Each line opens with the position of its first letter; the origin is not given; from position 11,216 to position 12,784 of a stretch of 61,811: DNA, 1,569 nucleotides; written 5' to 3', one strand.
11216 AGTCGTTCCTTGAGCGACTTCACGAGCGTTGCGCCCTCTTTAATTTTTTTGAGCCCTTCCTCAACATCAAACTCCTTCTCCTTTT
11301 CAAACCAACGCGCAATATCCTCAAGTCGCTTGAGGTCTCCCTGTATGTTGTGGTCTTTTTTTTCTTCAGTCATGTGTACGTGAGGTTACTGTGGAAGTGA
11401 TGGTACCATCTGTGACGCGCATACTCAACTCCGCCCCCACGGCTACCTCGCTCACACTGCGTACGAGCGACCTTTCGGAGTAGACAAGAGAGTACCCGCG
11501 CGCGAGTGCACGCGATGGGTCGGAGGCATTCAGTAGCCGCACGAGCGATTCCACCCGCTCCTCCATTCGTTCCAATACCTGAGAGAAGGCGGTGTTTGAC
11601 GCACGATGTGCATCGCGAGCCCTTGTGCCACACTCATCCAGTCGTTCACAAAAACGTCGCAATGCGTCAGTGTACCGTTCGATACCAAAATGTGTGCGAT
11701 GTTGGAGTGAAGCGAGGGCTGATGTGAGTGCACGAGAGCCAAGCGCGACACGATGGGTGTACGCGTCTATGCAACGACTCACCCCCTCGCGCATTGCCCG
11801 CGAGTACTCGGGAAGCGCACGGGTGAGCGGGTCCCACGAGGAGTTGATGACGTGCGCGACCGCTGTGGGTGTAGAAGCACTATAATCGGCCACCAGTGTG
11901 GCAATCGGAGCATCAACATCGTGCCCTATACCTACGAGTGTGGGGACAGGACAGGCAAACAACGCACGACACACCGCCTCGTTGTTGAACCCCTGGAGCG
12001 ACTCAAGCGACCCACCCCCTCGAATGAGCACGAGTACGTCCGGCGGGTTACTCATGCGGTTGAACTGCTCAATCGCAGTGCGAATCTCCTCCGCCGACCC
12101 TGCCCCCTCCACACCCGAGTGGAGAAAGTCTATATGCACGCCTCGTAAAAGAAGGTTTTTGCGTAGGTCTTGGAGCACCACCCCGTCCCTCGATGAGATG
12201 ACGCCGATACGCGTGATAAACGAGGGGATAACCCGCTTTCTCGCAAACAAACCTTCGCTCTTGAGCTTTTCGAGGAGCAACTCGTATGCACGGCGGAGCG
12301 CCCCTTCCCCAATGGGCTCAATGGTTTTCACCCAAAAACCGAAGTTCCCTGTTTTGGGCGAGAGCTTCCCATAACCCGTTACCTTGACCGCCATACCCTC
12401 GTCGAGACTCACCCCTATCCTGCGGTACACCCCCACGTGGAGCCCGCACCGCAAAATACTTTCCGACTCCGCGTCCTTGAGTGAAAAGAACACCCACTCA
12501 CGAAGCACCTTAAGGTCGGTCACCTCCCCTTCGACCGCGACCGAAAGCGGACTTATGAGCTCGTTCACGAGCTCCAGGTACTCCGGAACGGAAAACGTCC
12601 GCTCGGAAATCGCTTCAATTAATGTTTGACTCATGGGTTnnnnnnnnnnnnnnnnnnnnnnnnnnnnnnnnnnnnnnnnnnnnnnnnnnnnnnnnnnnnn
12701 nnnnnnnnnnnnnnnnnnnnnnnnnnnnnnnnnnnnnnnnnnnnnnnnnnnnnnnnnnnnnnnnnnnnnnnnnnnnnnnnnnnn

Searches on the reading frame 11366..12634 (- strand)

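Call 38: search_protein_families(library=pfam, proteins=[window:11366-12634:-], max_evalue=0.01)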
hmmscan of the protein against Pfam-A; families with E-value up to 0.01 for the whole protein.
window:11366-12634:- (422 aa): 3 families
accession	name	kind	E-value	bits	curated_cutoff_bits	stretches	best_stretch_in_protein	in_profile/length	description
PF02601.20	Exonuc_VII_L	-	4.8e-60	204.1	35.9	1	131-414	5-314/315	Exonuclease VII, large subunit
PF13742.12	tRNA_anti_2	-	1.3e-10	41.8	27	1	15-106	2-95/95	OB-fold nucleic acid binding domain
PF01336.31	tRNA_anti-codon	-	7.4e-05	23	27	1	32-106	1-73/75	OB-fold nucleic acid binding domain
